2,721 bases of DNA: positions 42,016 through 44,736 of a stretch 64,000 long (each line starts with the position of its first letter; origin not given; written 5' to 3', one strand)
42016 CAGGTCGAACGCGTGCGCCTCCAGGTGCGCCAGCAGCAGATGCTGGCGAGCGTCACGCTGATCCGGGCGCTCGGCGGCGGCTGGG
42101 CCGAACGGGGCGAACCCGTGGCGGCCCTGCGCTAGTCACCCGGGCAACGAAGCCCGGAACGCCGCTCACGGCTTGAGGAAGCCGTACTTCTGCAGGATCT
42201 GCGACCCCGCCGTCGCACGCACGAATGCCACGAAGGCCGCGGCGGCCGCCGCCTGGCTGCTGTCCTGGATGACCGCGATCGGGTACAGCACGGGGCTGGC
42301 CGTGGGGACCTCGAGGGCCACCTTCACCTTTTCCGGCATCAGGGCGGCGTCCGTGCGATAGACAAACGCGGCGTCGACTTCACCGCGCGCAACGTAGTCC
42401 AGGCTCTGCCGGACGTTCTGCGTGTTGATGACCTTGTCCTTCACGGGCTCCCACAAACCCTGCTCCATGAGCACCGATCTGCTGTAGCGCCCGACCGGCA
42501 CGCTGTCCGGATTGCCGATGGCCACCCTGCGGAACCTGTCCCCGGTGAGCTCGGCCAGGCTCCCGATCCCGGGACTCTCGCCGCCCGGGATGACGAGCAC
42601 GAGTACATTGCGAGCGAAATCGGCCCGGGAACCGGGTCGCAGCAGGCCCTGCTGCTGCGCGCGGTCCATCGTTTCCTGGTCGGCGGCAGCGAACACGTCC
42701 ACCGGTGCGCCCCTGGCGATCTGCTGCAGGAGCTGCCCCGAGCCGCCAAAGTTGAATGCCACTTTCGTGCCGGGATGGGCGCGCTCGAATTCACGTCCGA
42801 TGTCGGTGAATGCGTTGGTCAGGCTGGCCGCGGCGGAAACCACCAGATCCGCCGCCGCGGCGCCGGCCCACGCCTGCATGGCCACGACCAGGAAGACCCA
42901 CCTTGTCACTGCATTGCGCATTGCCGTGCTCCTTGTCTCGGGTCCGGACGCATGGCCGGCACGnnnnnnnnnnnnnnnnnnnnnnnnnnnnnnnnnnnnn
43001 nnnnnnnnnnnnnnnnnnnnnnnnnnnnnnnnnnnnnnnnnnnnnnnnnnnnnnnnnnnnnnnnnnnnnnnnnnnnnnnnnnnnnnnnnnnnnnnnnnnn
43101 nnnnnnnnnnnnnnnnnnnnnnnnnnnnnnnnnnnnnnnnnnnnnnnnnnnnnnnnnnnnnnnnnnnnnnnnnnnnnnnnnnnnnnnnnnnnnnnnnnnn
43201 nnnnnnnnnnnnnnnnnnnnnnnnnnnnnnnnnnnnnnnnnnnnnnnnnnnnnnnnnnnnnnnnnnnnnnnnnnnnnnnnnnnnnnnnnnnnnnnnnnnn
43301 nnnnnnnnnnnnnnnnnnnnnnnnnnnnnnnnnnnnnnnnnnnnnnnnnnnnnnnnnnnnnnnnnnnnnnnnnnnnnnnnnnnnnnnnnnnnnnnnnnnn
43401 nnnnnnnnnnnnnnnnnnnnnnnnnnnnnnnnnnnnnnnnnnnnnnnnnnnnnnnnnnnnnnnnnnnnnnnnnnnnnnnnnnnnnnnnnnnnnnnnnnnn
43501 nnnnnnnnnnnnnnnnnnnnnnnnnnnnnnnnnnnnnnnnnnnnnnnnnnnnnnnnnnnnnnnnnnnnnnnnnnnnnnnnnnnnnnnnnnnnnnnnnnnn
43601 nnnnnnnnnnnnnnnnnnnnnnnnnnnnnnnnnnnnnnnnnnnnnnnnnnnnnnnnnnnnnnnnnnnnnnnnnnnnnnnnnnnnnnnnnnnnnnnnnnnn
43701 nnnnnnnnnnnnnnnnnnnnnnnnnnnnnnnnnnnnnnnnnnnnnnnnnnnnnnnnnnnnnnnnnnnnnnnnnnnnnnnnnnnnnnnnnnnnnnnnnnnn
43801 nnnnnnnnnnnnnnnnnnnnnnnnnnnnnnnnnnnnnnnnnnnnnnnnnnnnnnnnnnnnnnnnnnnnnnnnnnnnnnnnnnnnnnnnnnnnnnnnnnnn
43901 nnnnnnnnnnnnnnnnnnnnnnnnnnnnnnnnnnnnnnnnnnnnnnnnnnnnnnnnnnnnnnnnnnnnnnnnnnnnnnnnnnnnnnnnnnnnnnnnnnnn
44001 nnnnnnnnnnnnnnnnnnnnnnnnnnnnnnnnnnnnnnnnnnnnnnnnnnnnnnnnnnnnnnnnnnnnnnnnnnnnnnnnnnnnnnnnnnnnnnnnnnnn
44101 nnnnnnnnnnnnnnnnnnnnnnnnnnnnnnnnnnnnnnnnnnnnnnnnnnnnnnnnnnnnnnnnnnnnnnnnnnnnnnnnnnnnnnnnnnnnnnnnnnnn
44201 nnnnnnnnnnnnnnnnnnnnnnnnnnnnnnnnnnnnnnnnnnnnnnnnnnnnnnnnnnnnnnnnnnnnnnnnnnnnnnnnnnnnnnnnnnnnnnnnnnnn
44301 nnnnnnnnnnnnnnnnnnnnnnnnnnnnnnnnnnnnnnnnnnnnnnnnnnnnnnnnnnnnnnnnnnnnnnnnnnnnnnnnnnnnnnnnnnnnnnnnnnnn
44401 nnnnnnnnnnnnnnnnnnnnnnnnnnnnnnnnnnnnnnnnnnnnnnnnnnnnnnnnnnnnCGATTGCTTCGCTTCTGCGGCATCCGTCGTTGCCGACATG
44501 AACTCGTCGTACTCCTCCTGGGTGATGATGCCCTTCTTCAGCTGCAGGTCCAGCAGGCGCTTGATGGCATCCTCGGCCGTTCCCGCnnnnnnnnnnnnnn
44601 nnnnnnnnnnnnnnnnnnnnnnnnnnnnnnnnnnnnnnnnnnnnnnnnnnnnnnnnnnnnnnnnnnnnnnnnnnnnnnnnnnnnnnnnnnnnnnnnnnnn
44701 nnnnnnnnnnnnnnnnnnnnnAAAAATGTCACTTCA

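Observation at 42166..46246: Non-canonical molybdate transporter operon: modB-modC-porin-modA with the outer-membrane channel gene embedded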

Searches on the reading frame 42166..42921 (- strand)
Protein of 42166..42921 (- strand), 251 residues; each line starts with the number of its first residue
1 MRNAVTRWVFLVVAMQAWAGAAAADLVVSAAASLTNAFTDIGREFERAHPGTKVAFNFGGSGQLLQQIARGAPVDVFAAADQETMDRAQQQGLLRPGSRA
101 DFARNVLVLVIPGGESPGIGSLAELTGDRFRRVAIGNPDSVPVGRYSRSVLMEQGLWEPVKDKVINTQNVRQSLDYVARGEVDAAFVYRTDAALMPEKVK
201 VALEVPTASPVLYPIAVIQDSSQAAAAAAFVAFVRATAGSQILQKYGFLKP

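Call 4: search_protein_families(library=pfam, proteins=[window:42166-42921:-], max_evalue=0.01)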
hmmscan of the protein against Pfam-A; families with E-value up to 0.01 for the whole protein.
window:42166-42921:- (251 aa): 6 families
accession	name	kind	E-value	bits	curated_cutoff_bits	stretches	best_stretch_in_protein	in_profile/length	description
PF13531.11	SBP_bac_11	-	1.7e-60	205.1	25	1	26-248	1-226/227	Bacterial extracellular solute-binding protein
PF01547.30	SBP_bac_1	-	3.4e-22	80.3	26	2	31-97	1-73/307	Bacterial extracellular solute-binding protein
PF12974.12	Phosphonate-bd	-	1.5e-07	31.5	27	1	43-248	21-231/242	ABC transporter, phosphonate, periplasmic substrate-binding protein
PF12849.12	PBP_like_2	-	2.4e-06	27.9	27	1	21-234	5-263/267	PBP superfamily domain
PF03466.25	LysR_substrate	-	0.0011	18.8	28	0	26-72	8-55/209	LysR substrate binding domain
PF13343.11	SBP_bac_6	-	0.0019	18.2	24.6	1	157-248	119-216/245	Bacterial extracellular solute-binding protein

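Call 5: search_protein_families(library=ncbifam, proteins=[window:42166-42921:-], max_evalue=0.01)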
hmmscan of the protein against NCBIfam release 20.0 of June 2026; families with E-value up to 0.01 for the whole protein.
window:42166-42921:- (251 aa): 9 families
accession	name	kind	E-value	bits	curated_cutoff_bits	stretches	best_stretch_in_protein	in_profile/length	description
TIGR01256.1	modA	equivalog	7.3e-58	196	62.5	1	31-247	1-217/217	molybdate ABC transporter substrate-binding protein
NF007958.0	PRK10677.1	equivalog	4e-42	144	253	1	5-249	5-254/256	molybdate ABC transporter substrate-binding protein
NF002918.0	PRK03537.1-4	equivalog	3.3e-16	59.3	288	1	21-249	3-244/246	molybdate ABC transporter substrate-binding protein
NF002917.0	PRK03537.1-3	equivalog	9.5e-14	51.2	264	1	5-151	5-147/267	molybdate ABC transporter substrate-binding protein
NF003196.0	PRK04168.1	equivalog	3.2e-12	46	355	2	13-92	21-101/338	tungstate ABC transporter substrate-binding protein WtpA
NF002919.0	PRK03537.1-6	equivalog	9.2e-10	38.5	482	1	17-150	26-155/275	molybdate ABC transporter substrate-binding protein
TIGR03730.1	tungstate_WtpA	equivalog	1.7e-09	37.2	242.75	1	25-110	2-86/275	tungstate ABC transporter substrate-binding protein WtpA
NF002916.0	PRK03537.1-2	equivalog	1.9e-07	30.9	359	1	26-148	5-124/244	molybdate ABC transporter substrate-binding protein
NF002920.0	PRK03537.2-1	equivalog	2.8e-06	26.7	470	1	13-165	13-168/314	molybdate ABC transporter substrate-binding protein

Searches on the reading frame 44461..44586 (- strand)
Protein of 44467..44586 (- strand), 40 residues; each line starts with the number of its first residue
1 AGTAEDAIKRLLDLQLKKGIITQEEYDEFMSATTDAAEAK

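Call 50: find_homologous_proteins(query=window:44467-44586:-, max_evalue=0.01)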
Query seq(40 aa) (40 aa): 1 proteins with E <= 0.01 among 1 candidates.
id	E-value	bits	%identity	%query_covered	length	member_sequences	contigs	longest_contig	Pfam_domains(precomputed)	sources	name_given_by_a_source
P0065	2.0e-4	38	92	60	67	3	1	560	PF09851.15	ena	-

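Call 58: search_protein_representatives(protein=window:44461-44580:-)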
Query: 40 residues. Proteins with E-value up to 0.001 (for the whole library): 35; up to 1e-10: 1; up to 1e-30: 0. The best 35 are listed.
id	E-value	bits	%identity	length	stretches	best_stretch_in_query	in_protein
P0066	1.5e-11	57.7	46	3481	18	15-39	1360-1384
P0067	5.3e-09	50.1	39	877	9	4-31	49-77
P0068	6.2e-09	49.9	79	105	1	2-35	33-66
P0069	7.3e-09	49.6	90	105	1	2-32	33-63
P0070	1.0e-08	49.2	85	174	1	2-34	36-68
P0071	3.5e-08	47.6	76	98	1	2-35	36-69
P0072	8.1e-08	46.5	49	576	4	9-35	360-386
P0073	1.4e-07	45.8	76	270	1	2-35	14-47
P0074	3.1e-07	44.8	42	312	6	4-30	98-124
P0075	3.6e-07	44.6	53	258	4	10-35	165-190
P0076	1.0e-06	43.2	84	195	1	2-32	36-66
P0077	2.2e-06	42.2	38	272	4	9-37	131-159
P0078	2.6e-06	42.0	49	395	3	9-35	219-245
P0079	6.9e-06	40.7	43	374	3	2-33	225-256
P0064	1.7e-05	39.5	79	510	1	2-30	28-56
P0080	2.6e-05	39.0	62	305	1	2-35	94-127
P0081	3.0e-05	38.8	61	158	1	2-39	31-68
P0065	7.9e-05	37.6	79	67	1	2-30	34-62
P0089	1.8e-04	36.5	58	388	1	2-39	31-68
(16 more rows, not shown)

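Call 59: search_protein_families(library=pfam, proteins=[P0089, P0080, P0073, P0070, P0076, P0081, P0067, P0072, P0074], max_evalue=0.01)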
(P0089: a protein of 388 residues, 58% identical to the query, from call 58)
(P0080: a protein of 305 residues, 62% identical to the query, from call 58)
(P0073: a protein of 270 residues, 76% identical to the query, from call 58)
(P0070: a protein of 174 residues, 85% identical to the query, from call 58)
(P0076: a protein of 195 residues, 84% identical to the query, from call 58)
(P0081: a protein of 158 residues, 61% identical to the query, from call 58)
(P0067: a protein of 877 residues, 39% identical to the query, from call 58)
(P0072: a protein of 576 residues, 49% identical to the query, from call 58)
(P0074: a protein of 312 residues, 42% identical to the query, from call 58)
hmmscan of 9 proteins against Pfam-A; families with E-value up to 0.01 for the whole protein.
P0089 (388 aa): 2 families
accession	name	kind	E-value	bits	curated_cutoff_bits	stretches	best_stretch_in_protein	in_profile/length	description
PF07396.17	Porin_O_P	-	1.7e-28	100.4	20.9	1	130-388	13-277/370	Phosphate-selective porin O and P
PF20612.3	SHOCT_2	-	0.0071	16.9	24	0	40-63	20-43/53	SHOCT domain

P0080 (305 aa): 0 families

P0073 (270 aa): 0 families

P0070 (174 aa): 0 families

P0076 (195 aa): 0 families

P0081 (158 aa): 1 family
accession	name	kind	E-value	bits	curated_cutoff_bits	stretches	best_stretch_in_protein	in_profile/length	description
PF20612.3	SHOCT_2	-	0.0062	17.1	24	0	38-60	18-40/53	SHOCT domain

P0067 (877 aa): 11 families
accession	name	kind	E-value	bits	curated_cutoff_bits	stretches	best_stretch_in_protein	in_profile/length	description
PF13202.12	EF-hand_5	-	4.7e-15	54.7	25.9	0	58-74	9-25/25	EF hand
PF05573.18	NosL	-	8.7e-15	55.7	24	0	75-108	66-99/131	NosL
PF06918.19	DUF1280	-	1.5e-14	54.6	25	0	79-114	108-143/220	Protein of unknown function (DUF1280)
PF13499.12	EF-hand_7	-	8.5e-09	36.1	30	0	54-70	8-62/67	EF-hand domain pair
PF00404.24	Dockerin_1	-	2.2e-08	34.6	22.9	0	17-69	1-48/57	Dockerin type I domain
PF13405.12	EF-hand_6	-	5.1e-07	29.3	25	0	57-75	9-27/30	EF-hand domain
PF21657.2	L544_helical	-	6.1e-07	30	27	0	22-73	61-112/144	Nucleotidyl transferase L544, helical domain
PF16282.11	SANT_DAMP1_like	-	2.4e-06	28.1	29.1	0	66-86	16-36/80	SANT/Myb-like domain of DAMP1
PF08895.16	DUF1840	-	9.4e-06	26.3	25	0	45-93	17-65/108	Domain of unknown function (DUF1840)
PF13374.12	TPR_10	-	1.5e-05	25.3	27.5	0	16-43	8-35/42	Tetratricopeptide repeat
PF03495.19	Binary_toxB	-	0.0068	17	25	0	65-107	32-74/78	Clostridial binary toxin B/anthrax toxin PA Ca-binding domain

P0072 (576 aa): 23 families
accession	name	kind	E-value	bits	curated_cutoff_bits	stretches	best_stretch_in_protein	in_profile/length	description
PF09851.14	SHOCT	-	1.2e-16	60.3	27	3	243-269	1-27/28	Short C-terminal domain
PF05120.17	GvpG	-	1.9e-10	41.2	30.6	0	356-384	35-63/67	Gas vesicle protein G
PF06464.16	DMAP_binding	-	8.1e-10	40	27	0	129-157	11-39/111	DMAP1-binding Domain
PF19964.5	EAD11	-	9.1e-09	35.6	26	0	352-391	38-77/80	Effector-associated domain 11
PF08044.16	DUF1707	-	1.2e-08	35.2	27.6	0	358-377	12-31/53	DUF1707 SHOCT-like domain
PF12835.12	Integrase_1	-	3.4e-07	30.7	23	0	79-107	31-59/149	Integrase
PF20432.4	Xre-like-HTH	-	4.1e-07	30.6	25.8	0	85-106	16-37/63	Antitoxin Xre-like helix-turn-helix domain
PF14493.12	HTH_40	-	2.5e-06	28.1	27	0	326-362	6-42/89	Helix-turn-helix domain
PF12244.13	DUF3606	-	3e-06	27.4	24.3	0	317-339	27-50/54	Protein of unknown function (DUF3606)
PF15978.11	TnsD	-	3.6e-06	26.7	32.4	0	321-375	187-242/355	Tn7-like transposition protein D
PF18081.7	FANC_SAP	-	5.1e-06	27.1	23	0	85-104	5-22/51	Fanconi anemia-associated nuclease SAP domain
PF19721.4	DUF6215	-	6.3e-06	26.3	27.1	0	200-231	70-101/135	Family of unknown function (DUF6215)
PF17452.7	YnfE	-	6.5e-06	26.8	25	0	355-387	33-65/78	Uncharacterized YnfE-like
PF02201.23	SWIB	-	1e-05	25.6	25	0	307-330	2-25/74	SWIB/MDM2 domain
PF13730.12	HTH_36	-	8.8e-05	22.7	25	0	329-355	19-48/55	Helix-turn-helix domain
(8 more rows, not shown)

P0074 (312 aa): 21 families
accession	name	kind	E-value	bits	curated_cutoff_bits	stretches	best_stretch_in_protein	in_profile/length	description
PF09851.14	SHOCT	-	4.4e-17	61.7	27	1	224-243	6-25/28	Short C-terminal domain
PF20612.3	SHOCT_2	-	1.7e-11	44.6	24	0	57-73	23-39/53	SHOCT domain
PF24243.1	Phage_tail_C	-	3.1e-08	33.3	23.7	0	145-154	5-14/26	Phage tail tip domain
PF10199.14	Adaptin_binding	-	3.2e-08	34.7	32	0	145-179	57-91/98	Alpha and gamma adaptin binding protein p34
PF22775.2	GA_3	-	1.5e-06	29.1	27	0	138-167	30-59/100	GA-like domain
PF08044.16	DUF1707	-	6.1e-06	26.6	27.6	0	137-152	15-30/53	DUF1707 SHOCT-like domain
PF11861.13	DUF3381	-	9.4e-05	22.7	25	0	142-187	116-161/163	Ribosomal RNA methyltransferase Spb1, DUF3381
PF05120.17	GvpG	-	0.00013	22.5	30.6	0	136-155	39-58/67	Gas vesicle protein G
PF02465.23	FliD_N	-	0.001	20.1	24.8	0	144-175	27-58/97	Flagellar hook-associated protein 2 N-terminus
PF23921.1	DUF7260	-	0.0013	18.7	27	0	228-298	159-226/242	Domain of unknown function (DUF7260)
PF02268.21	TFIIA_gamma_N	-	0.0018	18.7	33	0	263-291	6-34/47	Transcription initiation factor IIA, gamma subunit, helical domain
PF13873.12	Myb_DNA-bind_5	-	0.0024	18.2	21.7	0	235-266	45-76/78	Myb/SANT-like DNA-binding domain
PF04568.17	IATP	-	0.0035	18.2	25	0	128-171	46-89/98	Mitochondrial ATPase inhibitor, IATP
PF01984.25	dsDNA_bind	-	0.0044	17.7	26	0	158-194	3-43/106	Double-stranded DNA-binding domain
PF01441.24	Lipoprotein_6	-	0.0045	17.5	27.8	0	215-278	39-104/170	Lipoprotein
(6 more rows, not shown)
